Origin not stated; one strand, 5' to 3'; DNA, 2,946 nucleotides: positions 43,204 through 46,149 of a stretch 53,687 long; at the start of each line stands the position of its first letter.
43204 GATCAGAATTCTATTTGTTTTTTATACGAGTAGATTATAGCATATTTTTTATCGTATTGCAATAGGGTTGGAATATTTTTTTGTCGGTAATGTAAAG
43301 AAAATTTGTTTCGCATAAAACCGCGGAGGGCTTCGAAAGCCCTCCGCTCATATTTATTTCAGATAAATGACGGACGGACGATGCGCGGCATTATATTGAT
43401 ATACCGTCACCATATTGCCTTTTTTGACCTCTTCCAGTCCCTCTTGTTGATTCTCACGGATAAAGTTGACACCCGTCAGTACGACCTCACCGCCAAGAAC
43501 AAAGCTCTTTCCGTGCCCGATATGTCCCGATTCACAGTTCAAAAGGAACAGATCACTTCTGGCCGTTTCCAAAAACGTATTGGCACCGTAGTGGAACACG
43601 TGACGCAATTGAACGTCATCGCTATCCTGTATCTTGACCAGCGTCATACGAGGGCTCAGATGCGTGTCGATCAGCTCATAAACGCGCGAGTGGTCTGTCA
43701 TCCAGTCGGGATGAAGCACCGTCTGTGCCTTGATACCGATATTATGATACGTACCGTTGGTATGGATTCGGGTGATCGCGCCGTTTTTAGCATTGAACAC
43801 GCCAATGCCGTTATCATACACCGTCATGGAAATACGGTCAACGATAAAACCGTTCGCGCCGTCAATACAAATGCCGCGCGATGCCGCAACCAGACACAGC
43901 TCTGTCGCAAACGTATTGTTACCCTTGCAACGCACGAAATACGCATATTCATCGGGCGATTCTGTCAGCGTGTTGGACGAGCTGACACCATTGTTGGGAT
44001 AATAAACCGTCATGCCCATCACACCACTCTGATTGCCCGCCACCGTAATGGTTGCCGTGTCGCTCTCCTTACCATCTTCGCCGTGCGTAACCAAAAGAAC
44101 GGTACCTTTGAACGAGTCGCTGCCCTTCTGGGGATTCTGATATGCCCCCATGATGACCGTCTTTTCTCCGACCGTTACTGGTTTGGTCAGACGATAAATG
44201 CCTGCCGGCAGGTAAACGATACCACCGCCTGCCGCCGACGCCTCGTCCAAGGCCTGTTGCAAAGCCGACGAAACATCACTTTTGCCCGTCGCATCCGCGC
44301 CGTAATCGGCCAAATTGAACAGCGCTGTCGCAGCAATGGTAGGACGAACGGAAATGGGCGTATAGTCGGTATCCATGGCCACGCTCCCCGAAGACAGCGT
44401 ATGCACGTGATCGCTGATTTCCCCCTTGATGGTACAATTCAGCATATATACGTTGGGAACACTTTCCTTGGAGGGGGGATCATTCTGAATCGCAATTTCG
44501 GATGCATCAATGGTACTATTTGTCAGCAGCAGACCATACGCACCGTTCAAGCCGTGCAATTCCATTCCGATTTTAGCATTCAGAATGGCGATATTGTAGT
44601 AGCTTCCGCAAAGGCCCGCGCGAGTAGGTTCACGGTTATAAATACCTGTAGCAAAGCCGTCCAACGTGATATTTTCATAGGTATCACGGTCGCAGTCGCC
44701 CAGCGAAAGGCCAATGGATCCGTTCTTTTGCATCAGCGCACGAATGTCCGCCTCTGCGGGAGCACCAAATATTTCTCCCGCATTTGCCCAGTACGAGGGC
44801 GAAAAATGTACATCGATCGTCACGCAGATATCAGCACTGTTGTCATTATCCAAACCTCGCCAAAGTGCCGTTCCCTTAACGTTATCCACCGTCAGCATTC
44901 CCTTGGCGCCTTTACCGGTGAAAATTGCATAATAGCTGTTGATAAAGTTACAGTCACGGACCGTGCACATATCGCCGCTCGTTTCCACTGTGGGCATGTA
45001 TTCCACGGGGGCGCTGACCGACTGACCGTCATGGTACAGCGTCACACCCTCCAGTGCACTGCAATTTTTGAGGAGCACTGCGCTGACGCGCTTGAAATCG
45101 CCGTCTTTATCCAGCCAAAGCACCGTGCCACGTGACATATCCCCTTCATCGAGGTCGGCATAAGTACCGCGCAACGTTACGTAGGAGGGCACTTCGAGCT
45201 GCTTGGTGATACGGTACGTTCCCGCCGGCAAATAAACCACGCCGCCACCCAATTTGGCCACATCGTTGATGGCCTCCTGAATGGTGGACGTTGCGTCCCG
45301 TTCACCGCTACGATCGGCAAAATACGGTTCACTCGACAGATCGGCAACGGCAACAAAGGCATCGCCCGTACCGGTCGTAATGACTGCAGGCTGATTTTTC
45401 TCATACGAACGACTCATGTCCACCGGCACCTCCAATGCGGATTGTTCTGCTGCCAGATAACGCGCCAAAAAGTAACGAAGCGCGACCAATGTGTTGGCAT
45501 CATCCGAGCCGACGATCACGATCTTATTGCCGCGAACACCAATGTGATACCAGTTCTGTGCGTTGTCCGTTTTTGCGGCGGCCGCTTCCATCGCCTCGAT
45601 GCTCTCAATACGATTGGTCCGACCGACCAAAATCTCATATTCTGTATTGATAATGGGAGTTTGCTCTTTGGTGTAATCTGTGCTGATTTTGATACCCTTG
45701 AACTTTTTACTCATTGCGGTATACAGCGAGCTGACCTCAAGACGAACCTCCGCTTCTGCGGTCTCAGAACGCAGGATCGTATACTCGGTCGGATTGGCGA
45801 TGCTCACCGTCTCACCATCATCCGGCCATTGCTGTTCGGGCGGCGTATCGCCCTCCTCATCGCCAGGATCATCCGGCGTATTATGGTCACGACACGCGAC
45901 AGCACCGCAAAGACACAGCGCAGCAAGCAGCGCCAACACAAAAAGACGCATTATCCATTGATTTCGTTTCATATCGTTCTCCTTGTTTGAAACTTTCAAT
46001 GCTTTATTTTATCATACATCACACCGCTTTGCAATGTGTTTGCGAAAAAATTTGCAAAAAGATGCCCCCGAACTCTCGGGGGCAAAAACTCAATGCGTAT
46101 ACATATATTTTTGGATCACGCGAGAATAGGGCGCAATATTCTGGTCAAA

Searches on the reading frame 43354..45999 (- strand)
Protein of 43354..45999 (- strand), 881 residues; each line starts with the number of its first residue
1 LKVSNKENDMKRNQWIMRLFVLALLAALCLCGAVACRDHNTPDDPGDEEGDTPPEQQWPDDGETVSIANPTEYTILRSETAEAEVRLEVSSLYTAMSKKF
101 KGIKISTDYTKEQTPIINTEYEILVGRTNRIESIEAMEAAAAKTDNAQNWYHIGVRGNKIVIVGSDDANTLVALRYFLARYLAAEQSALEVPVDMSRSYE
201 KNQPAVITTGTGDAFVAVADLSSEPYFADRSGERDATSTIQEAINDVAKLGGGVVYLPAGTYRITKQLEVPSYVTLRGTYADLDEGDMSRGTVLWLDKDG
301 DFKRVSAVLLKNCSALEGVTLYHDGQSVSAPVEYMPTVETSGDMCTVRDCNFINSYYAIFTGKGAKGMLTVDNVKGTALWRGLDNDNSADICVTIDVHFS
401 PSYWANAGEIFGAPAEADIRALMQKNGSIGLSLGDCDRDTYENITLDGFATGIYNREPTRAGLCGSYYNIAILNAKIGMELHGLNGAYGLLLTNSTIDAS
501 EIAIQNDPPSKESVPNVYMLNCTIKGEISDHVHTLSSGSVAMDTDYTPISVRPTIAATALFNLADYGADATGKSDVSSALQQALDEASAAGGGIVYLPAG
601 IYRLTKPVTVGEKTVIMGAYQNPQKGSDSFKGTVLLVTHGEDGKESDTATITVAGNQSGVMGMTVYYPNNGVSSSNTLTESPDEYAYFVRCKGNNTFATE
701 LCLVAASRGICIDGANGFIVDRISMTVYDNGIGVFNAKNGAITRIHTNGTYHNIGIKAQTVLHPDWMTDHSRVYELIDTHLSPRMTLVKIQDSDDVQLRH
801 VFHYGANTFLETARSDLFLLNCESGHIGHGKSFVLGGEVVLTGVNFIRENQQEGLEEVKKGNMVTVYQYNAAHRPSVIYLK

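Call 37: search_protein_families(library=pfam, proteins=[window:43354-45999:-], max_evalue=0.00001)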
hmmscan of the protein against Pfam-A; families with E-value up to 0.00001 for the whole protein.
window:43354-45999:- (881 aa): 1 family
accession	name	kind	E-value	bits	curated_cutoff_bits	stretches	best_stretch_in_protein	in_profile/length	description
PF12708.12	Pect-lyase_RHGA_epim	-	4.2e-23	82.7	27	2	561-757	2-191/213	Rhamnogalacturonase A/epimerase, pectate lyase-like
